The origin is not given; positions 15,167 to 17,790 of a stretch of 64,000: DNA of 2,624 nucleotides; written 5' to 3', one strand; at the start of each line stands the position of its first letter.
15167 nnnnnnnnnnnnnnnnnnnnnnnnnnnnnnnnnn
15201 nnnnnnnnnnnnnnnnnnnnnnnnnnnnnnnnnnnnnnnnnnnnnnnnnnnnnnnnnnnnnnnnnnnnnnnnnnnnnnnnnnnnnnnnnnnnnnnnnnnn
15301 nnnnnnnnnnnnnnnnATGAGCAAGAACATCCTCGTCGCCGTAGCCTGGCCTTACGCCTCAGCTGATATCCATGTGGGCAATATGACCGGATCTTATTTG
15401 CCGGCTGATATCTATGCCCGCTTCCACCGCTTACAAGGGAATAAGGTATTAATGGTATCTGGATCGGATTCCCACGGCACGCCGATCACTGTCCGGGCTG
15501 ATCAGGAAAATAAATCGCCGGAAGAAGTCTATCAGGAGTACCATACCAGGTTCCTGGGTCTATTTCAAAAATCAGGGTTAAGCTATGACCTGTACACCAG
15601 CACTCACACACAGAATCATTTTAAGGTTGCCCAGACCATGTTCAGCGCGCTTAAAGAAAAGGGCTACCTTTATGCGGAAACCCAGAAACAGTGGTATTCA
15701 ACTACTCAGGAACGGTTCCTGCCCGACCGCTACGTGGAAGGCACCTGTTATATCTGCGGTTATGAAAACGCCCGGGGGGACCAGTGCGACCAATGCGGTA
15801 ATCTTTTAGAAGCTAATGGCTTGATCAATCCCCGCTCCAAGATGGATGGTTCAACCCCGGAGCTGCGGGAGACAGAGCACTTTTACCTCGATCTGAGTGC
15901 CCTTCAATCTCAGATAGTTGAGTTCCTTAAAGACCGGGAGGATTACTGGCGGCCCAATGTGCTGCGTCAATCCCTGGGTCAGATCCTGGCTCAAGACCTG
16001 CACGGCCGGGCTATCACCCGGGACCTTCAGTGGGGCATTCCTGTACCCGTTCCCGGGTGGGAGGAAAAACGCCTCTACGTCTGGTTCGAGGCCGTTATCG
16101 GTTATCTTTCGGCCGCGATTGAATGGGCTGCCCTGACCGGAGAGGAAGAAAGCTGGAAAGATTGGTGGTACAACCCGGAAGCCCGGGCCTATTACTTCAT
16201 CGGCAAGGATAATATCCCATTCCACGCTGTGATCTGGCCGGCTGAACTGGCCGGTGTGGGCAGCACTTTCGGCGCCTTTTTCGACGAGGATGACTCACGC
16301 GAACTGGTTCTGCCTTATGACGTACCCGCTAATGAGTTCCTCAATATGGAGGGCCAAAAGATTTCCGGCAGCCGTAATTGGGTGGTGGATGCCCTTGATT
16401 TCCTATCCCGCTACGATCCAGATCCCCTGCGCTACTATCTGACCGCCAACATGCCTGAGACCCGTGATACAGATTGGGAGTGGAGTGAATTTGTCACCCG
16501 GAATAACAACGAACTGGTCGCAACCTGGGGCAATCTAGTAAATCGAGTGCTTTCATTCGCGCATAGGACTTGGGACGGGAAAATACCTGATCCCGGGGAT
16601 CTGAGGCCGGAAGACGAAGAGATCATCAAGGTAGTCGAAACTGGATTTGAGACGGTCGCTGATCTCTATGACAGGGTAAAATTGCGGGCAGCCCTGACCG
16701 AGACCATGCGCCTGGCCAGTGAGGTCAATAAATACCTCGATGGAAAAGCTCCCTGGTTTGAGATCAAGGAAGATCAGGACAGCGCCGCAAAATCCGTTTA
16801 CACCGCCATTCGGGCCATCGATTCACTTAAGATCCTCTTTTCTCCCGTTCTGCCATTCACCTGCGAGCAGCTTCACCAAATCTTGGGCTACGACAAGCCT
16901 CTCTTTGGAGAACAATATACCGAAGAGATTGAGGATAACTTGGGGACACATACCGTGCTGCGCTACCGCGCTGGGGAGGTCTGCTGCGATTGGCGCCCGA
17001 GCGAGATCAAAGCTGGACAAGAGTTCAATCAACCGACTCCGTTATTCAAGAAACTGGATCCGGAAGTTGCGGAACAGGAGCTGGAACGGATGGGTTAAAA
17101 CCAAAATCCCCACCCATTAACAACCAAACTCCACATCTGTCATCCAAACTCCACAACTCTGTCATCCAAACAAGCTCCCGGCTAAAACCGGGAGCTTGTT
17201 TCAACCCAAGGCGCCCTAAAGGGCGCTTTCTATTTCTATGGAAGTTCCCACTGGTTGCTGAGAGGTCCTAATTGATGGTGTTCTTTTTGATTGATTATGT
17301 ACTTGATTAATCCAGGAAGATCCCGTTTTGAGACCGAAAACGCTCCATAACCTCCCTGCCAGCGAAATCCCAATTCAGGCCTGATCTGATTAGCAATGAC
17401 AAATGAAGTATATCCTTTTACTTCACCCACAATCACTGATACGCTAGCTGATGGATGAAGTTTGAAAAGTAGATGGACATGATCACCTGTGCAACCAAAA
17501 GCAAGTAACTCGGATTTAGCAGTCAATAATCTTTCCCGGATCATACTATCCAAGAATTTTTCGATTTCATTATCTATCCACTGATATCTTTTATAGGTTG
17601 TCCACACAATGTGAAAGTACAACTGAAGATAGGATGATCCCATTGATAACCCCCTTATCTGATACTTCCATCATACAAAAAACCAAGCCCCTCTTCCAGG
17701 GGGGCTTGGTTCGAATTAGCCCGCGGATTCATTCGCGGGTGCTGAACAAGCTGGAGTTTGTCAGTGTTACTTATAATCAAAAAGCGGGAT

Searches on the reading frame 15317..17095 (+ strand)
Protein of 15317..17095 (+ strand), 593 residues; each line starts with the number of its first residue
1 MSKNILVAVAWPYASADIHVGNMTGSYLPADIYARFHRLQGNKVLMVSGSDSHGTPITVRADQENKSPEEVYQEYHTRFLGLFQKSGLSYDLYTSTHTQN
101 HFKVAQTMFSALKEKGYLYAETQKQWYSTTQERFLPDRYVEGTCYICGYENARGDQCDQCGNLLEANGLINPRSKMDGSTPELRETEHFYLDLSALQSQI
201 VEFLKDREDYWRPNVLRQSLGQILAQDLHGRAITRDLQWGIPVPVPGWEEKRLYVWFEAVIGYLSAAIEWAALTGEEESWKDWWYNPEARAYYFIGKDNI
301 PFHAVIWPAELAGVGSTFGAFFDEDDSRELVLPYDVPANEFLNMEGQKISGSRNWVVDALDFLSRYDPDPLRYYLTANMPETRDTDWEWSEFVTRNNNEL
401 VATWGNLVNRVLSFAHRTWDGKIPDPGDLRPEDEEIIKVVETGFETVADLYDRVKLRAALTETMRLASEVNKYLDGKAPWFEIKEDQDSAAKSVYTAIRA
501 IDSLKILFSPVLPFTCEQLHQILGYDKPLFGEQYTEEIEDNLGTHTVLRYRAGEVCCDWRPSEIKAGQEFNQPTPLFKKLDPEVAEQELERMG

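Call 6: find_related_loci(query=window:15317-17095:+, collection=genome_contigs, flank=3000)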
Query window:15317-17095:+ (593 aa) in genome_contigs; peptide patterns used: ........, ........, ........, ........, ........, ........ (x = any residue, [..] = any of these).
154 stretches matched a pattern; 132 encode a relative of the query (tblastn E <= 1e-3); the best 80 are kept; 80 distinct loci.
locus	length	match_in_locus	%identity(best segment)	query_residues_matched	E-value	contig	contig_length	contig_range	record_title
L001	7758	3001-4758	89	1-586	0e+0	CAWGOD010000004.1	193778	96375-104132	MAG: uncultured Chloroflexia bacterium isolate MFD03804.bin.3.292 genome assembly, contig: contig_32027, whole genome sh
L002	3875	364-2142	88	1-593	0e+0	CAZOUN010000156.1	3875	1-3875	MAG TPA_asm: uncultured Anaerolineales bacterium isolate binchicken_co181_55 genome assembly, contig: NODE_55880_length_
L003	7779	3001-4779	87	1-593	0e+0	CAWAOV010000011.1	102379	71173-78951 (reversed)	MAG: uncultured Chloroflexia bacterium isolate MFD03804.bin.2.113 genome assembly, contig: contig_43353, whole genome sh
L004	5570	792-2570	87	1-593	0e+0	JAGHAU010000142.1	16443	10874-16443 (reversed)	MAG: Anaerolineales bacterium isolate AUK238 PB_MBMC_192_c_000000000292, whole genome shotgun sequence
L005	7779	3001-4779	87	1-593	0e+0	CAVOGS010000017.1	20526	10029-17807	MAG: uncultured Chloroflexia bacterium isolate MFD09964.bin.2.149 genome assembly, contig: contig_84213, whole genome sh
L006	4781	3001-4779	85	1-593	0e+0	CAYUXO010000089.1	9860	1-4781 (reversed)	MAG TPA_asm: uncultured Anaerolineales bacterium isolate SRP128015_co2_56 genome assembly, contig: NODE_5295_length_9860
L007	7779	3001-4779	85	1-593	0e+0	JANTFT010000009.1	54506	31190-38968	MAG: Anaerolineales bacterium isolate bin10015 c_000000000228, whole genome shotgun sequence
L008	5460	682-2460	84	1-593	0e+0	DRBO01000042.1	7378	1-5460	MAG TPA_asm: Chloroflexota bacterium isolate HyVt-23 Ga0136651_10004883, whole genome shotgun sequence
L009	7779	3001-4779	84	1-593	0e+0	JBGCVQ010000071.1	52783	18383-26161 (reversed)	MAG: Anaerolineales bacterium isolate J0_2_160517rDrC_13 J0_2_160517rDrC_13_000000000071, whole genome shotgun sequence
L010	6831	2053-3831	84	1-593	0e+0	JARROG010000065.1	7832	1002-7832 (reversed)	MAG: Anaerolineales bacterium isolate Spart_144_MAG scaffold_749, whole genome shotgun sequence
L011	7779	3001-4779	78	1-593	0e+0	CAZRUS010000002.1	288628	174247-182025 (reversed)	MAG TPA_asm: uncultured Anaerolineales bacterium isolate binchicken_co17_291 genome assembly, contig: NODE_34_length_288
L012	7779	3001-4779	77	1-593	0e+0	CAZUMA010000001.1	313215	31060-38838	MAG TPA_asm: uncultured Anaerolineales bacterium isolate SRP332253_co2_238 genome assembly, contig: NODE_6_length_313215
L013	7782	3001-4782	69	1-593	0e+0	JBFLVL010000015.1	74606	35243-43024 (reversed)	MAG: Chloroflexota bacterium isolate MAG005 MAG005_15, whole genome shotgun sequence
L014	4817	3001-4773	65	3-593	0e+0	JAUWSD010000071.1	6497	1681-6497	MAG: Chloroflexota bacterium isolate CSMAG_2545 CSMAG_2545_k127_9020492_length_6497_cov_351.0000, whole genome shotgun s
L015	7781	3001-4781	84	1-593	0e+0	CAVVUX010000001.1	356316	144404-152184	MAG: uncultured Chloroflexia bacterium isolate MFD03551.bin.2.8 genome assembly, contig: contig_11870, whole genome shot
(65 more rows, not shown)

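Call 54: search_protein_families(library=pfam, proteins=[window:15317-17095:+], max_evalue=0.01)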
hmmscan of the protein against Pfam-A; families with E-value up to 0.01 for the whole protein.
window:15317-17095:+ (593 aa): 5 families
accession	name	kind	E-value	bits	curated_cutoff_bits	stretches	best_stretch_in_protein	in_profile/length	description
PF09334.17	tRNA-synt_1g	-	2.2e-143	478.2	20.1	1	5-412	1-391/391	tRNA synthetases class I (M)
PF00133.28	tRNA-synt_1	-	9.5e-17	61.3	22.7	1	7-245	27-245/414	tRNA synthetases class I (I, L, M and V)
PF19303.5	Anticodon_3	-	4e-15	56.4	23.5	1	423-534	1-112/152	Anticodon binding domain of methionyl tRNA ligase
PF08264.19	Anticodon_1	-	6.4e-10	39.5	25.1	1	433-540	1-110/148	Anticodon-binding domain of tRNA ligase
PF01406.26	tRNA-synt_1e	-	1.6e-06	28.2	27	0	339-377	244-282/301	tRNA synthetases class I (C) catalytic domain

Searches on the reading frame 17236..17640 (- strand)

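Call 54: search_protein_families(library=pfam, proteins=[window:17236-17640:-], max_evalue=0.01)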
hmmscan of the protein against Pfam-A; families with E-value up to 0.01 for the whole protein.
window:17236-17640:- (134 aa): 1 family
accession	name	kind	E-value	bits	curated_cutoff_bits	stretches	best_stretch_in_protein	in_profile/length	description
PF01797.21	Y1_Tnp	-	1.6e-24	86.8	23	1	5-118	3-121/121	Transposase IS200 like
